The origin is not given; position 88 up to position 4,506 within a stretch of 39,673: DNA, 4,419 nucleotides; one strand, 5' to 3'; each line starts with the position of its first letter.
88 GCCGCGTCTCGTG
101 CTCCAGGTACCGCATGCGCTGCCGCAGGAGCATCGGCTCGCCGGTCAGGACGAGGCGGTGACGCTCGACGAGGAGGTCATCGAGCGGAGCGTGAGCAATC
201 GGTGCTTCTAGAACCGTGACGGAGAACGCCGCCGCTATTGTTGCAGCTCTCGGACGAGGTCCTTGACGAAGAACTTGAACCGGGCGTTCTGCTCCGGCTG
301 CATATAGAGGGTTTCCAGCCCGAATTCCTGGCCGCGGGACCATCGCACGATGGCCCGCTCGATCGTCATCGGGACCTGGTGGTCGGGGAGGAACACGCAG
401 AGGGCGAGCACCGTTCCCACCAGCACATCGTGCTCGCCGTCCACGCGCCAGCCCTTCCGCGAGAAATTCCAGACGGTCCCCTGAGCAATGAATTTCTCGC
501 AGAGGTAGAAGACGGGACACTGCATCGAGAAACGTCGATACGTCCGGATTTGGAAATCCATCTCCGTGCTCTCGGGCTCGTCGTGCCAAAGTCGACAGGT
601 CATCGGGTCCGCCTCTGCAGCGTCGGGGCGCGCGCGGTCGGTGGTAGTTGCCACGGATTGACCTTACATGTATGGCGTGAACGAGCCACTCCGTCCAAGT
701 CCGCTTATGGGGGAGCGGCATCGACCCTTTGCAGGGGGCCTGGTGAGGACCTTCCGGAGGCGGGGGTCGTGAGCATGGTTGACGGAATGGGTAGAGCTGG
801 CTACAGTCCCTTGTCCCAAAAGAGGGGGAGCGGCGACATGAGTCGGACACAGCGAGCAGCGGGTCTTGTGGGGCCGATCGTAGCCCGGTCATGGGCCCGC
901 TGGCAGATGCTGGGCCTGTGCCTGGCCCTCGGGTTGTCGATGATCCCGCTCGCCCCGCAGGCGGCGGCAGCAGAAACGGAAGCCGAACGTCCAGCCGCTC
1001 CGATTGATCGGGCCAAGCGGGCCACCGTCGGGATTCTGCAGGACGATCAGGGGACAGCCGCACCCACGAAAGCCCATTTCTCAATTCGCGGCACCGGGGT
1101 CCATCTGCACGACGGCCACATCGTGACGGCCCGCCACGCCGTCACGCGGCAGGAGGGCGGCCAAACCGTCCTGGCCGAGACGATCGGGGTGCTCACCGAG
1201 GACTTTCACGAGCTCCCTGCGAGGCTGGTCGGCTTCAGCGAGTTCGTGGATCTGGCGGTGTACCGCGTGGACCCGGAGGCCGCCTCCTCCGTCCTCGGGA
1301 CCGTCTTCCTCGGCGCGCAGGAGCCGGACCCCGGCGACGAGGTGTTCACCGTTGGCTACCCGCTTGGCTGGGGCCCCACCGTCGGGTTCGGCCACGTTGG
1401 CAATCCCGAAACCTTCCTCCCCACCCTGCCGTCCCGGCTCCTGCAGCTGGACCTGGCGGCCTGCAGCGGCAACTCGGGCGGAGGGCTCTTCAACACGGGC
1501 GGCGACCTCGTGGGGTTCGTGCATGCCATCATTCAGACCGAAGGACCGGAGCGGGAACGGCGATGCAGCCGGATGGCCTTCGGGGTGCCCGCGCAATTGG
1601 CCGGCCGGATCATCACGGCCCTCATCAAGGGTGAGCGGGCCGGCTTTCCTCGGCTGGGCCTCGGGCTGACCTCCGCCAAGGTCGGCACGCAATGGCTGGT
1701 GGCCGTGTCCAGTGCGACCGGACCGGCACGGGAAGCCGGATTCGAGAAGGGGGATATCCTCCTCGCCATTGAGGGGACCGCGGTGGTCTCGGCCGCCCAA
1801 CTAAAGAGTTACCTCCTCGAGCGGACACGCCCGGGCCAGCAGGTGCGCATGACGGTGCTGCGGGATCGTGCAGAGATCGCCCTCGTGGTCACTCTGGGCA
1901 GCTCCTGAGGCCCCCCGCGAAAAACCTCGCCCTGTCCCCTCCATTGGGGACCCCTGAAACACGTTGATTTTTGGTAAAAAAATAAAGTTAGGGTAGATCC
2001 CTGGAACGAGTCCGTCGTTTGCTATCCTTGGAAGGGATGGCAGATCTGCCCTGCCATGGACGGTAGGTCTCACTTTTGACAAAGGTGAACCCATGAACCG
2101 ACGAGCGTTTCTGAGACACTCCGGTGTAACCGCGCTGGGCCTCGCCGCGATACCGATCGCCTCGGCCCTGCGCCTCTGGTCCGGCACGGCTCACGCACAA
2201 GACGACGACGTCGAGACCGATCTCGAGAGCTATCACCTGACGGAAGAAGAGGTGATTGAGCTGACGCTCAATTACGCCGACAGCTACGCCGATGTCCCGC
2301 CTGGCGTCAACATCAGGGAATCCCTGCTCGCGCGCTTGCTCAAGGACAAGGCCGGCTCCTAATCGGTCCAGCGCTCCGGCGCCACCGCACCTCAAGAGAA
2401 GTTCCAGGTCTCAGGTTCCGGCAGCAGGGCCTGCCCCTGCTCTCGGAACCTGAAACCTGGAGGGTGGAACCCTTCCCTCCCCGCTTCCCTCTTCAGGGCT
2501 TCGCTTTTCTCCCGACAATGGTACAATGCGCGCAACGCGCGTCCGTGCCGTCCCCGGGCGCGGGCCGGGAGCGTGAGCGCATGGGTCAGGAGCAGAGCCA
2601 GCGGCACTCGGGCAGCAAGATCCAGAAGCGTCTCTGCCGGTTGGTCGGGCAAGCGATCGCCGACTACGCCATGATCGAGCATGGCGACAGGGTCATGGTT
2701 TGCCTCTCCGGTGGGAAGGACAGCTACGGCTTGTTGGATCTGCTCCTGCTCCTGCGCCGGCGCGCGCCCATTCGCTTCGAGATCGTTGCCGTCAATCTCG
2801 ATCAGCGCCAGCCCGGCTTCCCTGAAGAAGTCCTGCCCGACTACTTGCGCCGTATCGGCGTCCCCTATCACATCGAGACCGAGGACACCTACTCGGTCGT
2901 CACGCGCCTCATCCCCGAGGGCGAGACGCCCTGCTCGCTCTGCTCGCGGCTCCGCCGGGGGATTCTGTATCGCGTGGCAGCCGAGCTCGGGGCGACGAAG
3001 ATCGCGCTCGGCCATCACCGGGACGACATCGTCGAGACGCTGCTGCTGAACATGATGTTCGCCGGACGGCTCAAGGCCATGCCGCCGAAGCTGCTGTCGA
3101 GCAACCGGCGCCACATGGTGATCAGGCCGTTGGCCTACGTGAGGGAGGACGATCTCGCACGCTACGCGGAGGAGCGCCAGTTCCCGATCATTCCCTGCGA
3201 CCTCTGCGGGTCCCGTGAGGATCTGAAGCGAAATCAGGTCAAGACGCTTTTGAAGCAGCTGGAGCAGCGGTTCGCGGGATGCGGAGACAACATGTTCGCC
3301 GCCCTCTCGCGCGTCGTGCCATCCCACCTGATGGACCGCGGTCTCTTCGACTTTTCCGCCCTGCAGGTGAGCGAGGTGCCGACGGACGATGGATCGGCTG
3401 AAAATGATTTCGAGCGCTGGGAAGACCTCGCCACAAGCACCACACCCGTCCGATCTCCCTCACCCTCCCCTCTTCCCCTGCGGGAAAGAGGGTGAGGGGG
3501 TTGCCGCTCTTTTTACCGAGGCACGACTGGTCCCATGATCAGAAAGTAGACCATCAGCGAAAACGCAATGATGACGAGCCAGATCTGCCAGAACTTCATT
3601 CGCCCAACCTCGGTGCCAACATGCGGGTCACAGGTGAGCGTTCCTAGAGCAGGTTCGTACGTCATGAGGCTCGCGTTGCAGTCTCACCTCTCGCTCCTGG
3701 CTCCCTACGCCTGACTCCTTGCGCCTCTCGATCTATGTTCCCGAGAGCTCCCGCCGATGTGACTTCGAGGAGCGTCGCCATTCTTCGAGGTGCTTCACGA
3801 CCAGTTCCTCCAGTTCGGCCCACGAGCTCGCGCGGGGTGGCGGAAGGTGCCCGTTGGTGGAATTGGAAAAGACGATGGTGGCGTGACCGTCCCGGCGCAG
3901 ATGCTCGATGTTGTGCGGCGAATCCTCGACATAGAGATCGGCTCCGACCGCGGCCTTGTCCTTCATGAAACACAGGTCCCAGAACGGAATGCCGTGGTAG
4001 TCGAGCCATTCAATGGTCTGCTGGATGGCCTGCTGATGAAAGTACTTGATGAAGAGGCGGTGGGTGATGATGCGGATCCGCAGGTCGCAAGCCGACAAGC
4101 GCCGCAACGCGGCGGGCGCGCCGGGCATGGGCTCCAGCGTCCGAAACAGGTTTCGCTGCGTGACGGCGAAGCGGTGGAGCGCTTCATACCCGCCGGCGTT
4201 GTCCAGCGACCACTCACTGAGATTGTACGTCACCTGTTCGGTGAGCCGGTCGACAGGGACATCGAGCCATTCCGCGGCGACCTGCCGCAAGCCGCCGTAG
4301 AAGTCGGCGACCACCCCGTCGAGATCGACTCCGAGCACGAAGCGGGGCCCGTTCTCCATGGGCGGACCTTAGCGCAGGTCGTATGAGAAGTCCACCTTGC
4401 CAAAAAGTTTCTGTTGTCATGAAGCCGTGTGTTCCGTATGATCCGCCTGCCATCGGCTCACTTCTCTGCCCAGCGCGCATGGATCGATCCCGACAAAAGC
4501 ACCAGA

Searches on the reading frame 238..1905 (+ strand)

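Call 67: search_protein_families(library=pfam, proteins=[window:238-1905:+], max_evalue=0.0001)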
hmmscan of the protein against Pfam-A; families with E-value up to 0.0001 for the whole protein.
window:238-1905:+ (556 aa): 4 families
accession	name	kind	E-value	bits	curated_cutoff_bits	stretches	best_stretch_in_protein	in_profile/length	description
PF13365.12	Trypsin_2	-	1.4e-19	71.7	27.6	1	285-426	1-143/144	Trypsin-like peptidase domain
PF13180.12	PDZ_2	-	4.8e-11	43.2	27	1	491-552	19-79/80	PDZ domain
PF17820.7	PDZ_6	-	1.9e-07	31.1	27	1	492-542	6-54/54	PDZ domain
PF00089.32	Trypsin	-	6.9e-07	29.7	20.6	1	271-437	8-204/220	Trypsin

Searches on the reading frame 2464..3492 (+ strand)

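Call 12: search_protein_families(library=pfam, proteins=[window:2464-3492:+], max_evalue=0.01)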
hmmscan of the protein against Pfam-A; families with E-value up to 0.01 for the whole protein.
window:2464-3492:+ (343 aa): 1 family
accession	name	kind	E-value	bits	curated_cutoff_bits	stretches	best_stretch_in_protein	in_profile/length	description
PF01171.26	ATP_bind_3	-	3.2e-15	56.8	27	1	77-259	2-179/182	PP-loop family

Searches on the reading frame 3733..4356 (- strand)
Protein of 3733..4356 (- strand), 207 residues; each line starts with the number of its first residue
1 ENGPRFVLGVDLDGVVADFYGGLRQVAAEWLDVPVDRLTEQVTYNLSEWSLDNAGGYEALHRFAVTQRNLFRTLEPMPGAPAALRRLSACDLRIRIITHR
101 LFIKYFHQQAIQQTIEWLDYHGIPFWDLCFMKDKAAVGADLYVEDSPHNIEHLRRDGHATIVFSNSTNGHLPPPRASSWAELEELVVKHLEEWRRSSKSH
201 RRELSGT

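Call 12: search_protein_families(library=pfam, proteins=[window:3733-4356:-], max_evalue=0.01)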
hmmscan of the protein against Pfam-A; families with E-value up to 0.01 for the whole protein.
window:3733-4356:- (207 aa): 1 family
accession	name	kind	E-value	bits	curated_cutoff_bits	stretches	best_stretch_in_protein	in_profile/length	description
PF06941.18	NT5C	-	1.6e-47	162.1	24.8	1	5-188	1-176/180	5' nucleotidase, deoxy (Pyrimidine), cytosolic type C protein (NT5C)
